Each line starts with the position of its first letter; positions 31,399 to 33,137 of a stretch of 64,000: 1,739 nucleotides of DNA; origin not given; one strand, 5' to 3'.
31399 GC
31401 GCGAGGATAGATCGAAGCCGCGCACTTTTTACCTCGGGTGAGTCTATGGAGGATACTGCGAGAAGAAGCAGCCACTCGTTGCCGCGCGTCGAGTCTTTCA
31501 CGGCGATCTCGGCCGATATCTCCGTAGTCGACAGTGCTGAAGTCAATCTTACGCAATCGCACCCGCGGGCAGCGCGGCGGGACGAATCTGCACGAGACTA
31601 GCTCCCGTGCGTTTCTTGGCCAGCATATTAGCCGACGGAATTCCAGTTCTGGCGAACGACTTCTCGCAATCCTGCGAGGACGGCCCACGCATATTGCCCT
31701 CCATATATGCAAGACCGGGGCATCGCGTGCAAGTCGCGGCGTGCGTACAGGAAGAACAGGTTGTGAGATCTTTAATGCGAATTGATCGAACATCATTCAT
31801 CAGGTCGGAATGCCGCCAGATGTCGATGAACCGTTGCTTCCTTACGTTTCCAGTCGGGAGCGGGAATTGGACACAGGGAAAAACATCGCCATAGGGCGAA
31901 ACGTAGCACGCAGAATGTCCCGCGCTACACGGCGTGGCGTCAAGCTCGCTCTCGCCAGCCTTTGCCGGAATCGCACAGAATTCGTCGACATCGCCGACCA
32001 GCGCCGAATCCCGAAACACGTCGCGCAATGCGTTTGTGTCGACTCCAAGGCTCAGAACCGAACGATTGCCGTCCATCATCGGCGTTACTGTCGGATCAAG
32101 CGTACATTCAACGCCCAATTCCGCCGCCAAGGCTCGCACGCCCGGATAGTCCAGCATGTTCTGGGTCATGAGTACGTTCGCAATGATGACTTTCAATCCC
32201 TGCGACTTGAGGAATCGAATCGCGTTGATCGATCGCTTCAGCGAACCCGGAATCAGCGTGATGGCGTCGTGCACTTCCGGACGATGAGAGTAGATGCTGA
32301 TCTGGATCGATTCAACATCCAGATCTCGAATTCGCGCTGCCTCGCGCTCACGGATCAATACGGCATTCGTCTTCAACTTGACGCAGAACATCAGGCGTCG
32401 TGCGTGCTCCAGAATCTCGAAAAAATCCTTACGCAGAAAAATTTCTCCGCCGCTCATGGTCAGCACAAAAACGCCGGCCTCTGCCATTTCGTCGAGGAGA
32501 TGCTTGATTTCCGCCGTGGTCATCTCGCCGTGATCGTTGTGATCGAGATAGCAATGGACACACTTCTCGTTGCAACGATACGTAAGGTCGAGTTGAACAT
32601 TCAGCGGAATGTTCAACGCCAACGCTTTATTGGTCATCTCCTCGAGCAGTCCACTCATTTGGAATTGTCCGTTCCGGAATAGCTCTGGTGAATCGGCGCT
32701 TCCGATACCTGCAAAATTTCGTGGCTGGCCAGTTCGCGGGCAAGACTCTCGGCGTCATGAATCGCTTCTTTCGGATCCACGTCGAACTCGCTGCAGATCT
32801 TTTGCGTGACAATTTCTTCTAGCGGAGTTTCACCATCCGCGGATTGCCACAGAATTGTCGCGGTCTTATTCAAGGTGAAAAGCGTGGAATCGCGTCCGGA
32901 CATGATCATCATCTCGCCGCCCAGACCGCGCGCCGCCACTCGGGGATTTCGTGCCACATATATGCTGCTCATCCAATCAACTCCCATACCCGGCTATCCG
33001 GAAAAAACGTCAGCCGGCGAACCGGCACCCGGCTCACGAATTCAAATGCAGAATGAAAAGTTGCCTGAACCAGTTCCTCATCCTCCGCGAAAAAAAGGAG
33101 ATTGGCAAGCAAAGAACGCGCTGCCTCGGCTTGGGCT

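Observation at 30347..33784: Translationally coupled HprK-like kinase / PqqD / radical SAM-SPASM / nucleotidyltransferase operon: RiPP-style system without lasso cyclase, protease or annotated precursor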

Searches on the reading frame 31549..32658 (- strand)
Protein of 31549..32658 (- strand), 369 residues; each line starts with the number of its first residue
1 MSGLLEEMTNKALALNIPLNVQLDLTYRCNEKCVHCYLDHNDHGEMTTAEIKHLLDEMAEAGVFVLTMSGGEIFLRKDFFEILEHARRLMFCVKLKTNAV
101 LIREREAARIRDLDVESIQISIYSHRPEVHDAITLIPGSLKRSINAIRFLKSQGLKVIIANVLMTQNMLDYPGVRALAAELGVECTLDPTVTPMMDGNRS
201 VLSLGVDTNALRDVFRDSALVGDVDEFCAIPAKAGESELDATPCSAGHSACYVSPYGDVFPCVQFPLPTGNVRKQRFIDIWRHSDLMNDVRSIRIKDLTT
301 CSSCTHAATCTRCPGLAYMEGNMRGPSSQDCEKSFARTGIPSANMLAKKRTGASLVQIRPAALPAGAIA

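Call 3: search_protein_families(library=pfam, proteins=[window:31549-32658:-], max_evalue=0.01)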
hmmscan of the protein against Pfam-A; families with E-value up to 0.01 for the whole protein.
window:31549-32658:- (369 aa): 3 families
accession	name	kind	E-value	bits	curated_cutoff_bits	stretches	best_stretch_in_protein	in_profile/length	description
PF04055.27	Radical_SAM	-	2e-21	77.3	29.5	1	25-164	3-151/166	Radical SAM superfamily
PF13186.11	SPASM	-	1.6e-10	41.6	21.5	1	244-305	1-67/67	Iron-sulfur cluster-binding domain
PF19238.5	Radical_SAM_2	-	0.00059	20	26.7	0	102-165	64-126/151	Radical SAM-like domain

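Call 4: search_protein_families(library=ncbifam, proteins=[window:31549-32658:-], max_evalue=0.01)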
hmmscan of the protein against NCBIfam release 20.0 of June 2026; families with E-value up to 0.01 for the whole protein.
window:31549-32658:- (369 aa): 57 families (the best 25 are shown)
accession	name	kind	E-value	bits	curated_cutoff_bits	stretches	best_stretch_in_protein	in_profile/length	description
TIGR03962.1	mycofact_rSAM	equivalog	5e-41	141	265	1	14-322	7-322/339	mycofactocin radical SAM maturase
TIGR04545.1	rSAM_ahbD_hemeb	equivalog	5.5e-41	141.1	500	2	23-184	4-168/339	heme b synthase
TIGR04055.1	rSAM_NirJ2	equivalog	2.5e-40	139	500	1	24-322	5-314/326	putative heme d1 biosynthesis radical SAM protein NirJ2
NF050035.1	rSAM_WgK_link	exception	1.6e-35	122.8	650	2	17-184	7-177/367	radical SAM/SPASM peptide maturase WgkB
TIGR04051.1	rSAM_NirJ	equivalog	3e-35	121.8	515.45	2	23-184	6-169/354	heme d1 biosynthesis radical SAM protein NirJ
TIGR04053.2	TIGR04053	equivalog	2.3e-34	119.2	395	2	18-184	7-179/366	TIGR04053 family radical SAM/SPASM domain-containing protein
TIGR04303.1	GeoRSP_rSAM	equivalog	3.3e-31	109.1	400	2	15-184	1-170/325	GeoRSP system radical SAM/SPASM protein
TIGR04250.1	SCM_rSAM_ScmE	equivalog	3e-27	95.5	400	2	18-176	2-163/358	SynChlorMet cassette radical SAM/SPASM protein ScmE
TIGR04546.1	rSAM_ahbC_deAc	equivalog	3e-27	95.4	650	1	22-178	42-200/390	12,18-didecarboxysiroheme deacetylase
TIGR02109.1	PQQ_syn_pqqE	equivalog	4.5e-27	94.9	381.35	1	15-183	3-174/358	pyrroloquinoline quinone biosynthesis protein PqqE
NF045574.1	sacti_mat_StsB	exception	5e-27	94.8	625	1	23-314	100-395/466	StsB family radical SAM/SPASM domain sactipeptide maturase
NF012164.0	AlbA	equivalog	4.4e-26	91.3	850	1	14-313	108-411/442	subtilosin maturase AlbA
TIGR04054.1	rSAM_NirJ1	equivalog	3.1e-24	85.3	650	1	21-167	38-186/387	putative heme d1 biosynthesis radical SAM protein NirJ1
TIGR04347.1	pseudo_SAM_Halo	equivalog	3.3e-24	85.9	525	1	23-184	42-205/390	TIGR04347 family pseudo-SAM/SPASM protein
TIGR04340.1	rSAM_ACGX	hypoth_equivalog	1.6e-22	80.2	400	2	21-183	5-174/341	radical SAM/SPASM domain protein, ACGX system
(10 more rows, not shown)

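Call 80: search_solved_structures(query=window:31549-32658:-, max_evalue=0.00001)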
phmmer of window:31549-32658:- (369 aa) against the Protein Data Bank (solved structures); distinct sequences matched with E-value up to 0.00001: 5.
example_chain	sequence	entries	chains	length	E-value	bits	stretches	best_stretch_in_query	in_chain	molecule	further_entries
6efn_A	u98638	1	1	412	6.5e-17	64.6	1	11-284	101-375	Sporulation killing factor maturation protein SkfB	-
5v1q_A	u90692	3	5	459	4.2e-07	32.3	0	243-310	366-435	Radical SAM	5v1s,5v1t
7vob_C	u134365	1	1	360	7.5e-07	31.5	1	25-184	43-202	Cytosylglucuronate decarboxylase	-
7voc_C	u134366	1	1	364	7.7e-07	31.5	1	25-184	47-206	Cytosylglucuronate decarboxylase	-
6c8v_A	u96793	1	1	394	4.3e-06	29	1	16-184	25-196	Coenzyme PQQ synthesis protein E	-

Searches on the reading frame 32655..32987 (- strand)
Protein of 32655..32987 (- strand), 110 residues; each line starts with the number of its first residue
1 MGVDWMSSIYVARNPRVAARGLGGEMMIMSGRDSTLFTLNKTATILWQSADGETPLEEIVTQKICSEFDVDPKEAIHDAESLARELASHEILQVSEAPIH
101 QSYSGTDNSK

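Call 3: search_protein_families(library=pfam, proteins=[window:32655-32987:-], max_evalue=0.01)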
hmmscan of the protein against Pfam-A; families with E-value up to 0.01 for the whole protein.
window:32655-32987:- (110 aa): 1 family
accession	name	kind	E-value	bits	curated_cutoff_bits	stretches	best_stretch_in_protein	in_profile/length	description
PF05402.18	PqqD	-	1.6e-11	44.8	23.4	1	25-92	1-67/67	Coenzyme PQQ synthesis protein D (PqqD)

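Call 4: search_protein_families(library=ncbifam, proteins=[window:32655-32987:-], max_evalue=0.01)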
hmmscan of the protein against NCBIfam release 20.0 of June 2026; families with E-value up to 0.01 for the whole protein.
window:32655-32987:- (110 aa): 4 families
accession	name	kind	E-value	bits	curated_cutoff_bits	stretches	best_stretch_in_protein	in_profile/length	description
NF033530.1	lasso_PqqD_Strm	exception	2e-06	27.9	70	1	26-90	13-76/78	lasso peptide biosynthesis PqqD family chaperone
NF033536.1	lasso_PqqD_Bac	exception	7e-05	22.9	80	1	13-93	8-87/88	lasso peptide biosynthesis PqqD family chaperone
TIGR04302.1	geo_PqqD_fam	equivalog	0.00076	19.9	100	1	33-89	43-97/102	GeoRSP system PqqD family peptide chaperone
TIGR04248.1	SCM_PqqD_rel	equivalog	0.0036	17.5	100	1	32-86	22-75/84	SynChlorMet cassette protein ScmD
